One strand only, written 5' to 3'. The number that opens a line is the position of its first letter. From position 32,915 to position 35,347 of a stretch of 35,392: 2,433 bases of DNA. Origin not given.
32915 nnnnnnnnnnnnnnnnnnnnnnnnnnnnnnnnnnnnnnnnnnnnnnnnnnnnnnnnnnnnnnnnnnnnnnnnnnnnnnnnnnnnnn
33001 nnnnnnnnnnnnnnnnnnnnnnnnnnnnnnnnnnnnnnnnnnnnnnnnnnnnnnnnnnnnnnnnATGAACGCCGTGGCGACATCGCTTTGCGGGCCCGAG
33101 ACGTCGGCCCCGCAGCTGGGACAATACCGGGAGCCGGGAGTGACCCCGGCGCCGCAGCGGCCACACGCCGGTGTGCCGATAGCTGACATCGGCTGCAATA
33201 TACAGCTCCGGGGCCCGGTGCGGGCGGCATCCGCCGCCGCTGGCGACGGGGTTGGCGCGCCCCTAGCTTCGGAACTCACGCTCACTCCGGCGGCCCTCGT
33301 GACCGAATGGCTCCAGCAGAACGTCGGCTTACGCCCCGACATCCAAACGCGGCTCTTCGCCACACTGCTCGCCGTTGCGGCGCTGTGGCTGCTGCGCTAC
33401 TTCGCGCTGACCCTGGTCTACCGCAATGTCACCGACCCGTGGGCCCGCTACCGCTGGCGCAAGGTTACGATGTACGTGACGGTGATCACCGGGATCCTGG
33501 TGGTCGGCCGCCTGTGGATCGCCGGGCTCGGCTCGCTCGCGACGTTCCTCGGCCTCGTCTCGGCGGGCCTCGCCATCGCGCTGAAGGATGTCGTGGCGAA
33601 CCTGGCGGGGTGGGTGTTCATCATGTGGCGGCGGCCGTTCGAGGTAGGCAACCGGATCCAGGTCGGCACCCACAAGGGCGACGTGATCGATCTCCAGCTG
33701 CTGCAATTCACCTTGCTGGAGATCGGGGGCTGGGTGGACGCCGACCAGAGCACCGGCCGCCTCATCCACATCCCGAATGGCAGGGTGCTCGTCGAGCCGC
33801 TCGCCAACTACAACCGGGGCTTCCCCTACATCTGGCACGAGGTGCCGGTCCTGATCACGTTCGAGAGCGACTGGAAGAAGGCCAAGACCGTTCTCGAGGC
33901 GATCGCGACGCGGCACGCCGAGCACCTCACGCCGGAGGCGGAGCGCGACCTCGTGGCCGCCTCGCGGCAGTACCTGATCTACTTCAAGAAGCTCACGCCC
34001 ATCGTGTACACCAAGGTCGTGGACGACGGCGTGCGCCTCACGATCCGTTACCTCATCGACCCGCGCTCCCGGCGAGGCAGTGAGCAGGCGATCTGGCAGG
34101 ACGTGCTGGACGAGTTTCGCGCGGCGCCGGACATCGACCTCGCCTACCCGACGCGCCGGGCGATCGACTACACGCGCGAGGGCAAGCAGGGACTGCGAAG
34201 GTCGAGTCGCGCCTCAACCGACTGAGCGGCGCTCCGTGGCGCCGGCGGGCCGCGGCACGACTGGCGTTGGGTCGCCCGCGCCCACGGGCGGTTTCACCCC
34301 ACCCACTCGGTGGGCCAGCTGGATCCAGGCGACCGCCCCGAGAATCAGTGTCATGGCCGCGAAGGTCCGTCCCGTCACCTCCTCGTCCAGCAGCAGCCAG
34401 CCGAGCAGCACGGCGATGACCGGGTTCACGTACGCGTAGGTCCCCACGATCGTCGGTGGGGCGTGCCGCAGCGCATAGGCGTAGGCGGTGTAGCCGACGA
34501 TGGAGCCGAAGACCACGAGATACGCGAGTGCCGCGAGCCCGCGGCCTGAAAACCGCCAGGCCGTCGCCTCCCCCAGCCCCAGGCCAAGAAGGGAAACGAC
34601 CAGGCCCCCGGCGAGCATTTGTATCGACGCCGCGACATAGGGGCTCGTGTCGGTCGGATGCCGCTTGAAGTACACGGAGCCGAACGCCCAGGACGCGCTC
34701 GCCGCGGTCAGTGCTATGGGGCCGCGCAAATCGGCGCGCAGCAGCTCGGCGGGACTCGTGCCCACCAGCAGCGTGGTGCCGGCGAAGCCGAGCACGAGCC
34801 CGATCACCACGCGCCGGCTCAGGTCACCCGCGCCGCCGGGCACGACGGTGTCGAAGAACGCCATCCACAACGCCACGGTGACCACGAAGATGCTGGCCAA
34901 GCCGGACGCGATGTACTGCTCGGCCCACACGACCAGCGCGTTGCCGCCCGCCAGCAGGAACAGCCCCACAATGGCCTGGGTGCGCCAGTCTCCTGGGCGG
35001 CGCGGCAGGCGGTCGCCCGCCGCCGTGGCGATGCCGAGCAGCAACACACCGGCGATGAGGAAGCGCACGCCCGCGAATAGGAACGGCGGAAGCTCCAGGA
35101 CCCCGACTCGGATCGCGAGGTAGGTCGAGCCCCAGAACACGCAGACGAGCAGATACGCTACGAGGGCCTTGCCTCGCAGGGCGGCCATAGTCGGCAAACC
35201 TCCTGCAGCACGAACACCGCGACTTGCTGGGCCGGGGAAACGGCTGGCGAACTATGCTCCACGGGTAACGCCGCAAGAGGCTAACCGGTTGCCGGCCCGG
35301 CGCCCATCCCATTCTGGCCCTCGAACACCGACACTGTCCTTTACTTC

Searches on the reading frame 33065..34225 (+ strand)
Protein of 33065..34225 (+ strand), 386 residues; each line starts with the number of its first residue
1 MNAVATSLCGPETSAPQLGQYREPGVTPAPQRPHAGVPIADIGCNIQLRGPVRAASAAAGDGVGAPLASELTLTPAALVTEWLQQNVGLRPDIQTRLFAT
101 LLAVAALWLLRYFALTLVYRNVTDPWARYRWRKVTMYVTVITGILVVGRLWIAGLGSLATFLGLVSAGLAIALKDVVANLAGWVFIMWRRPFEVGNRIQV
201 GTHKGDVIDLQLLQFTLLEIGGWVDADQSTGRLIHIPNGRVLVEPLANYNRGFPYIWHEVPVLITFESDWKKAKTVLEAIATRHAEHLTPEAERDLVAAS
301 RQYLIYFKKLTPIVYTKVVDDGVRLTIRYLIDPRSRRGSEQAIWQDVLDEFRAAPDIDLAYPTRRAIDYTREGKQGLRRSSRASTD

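Call 62: search_protein_families(library=pfam, proteins=[window:33065-34225:+], max_evalue=0.001)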
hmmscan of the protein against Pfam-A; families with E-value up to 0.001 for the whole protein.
window:33065-34225:+ (386 aa): 1 family
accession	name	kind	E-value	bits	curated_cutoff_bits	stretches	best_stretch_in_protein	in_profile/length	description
PF00924.24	MS_channel_2nd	-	4.4e-12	46.4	20.2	1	175-251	1-68/68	Mechanosensitive ion channel, beta-domain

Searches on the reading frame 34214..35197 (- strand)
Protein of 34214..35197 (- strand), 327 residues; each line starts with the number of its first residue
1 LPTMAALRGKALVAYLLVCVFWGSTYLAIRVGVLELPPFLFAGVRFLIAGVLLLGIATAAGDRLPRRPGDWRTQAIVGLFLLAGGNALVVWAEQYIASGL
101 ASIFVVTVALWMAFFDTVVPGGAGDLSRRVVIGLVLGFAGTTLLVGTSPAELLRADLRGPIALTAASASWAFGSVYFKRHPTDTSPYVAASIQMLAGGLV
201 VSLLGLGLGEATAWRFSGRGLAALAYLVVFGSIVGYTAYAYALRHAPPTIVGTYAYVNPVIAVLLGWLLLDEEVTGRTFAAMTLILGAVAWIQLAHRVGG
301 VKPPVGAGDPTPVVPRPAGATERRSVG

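Call 62: search_protein_families(library=pfam, proteins=[window:34214-35197:-], max_evalue=0.001)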
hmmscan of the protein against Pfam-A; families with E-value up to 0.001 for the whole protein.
window:34214-35197:- (327 aa): 1 family
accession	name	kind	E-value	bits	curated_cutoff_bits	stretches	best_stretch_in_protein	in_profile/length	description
PF00892.27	EamA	-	2.2e-37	128.8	28.2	2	159-292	3-133/135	EamA-like transporter family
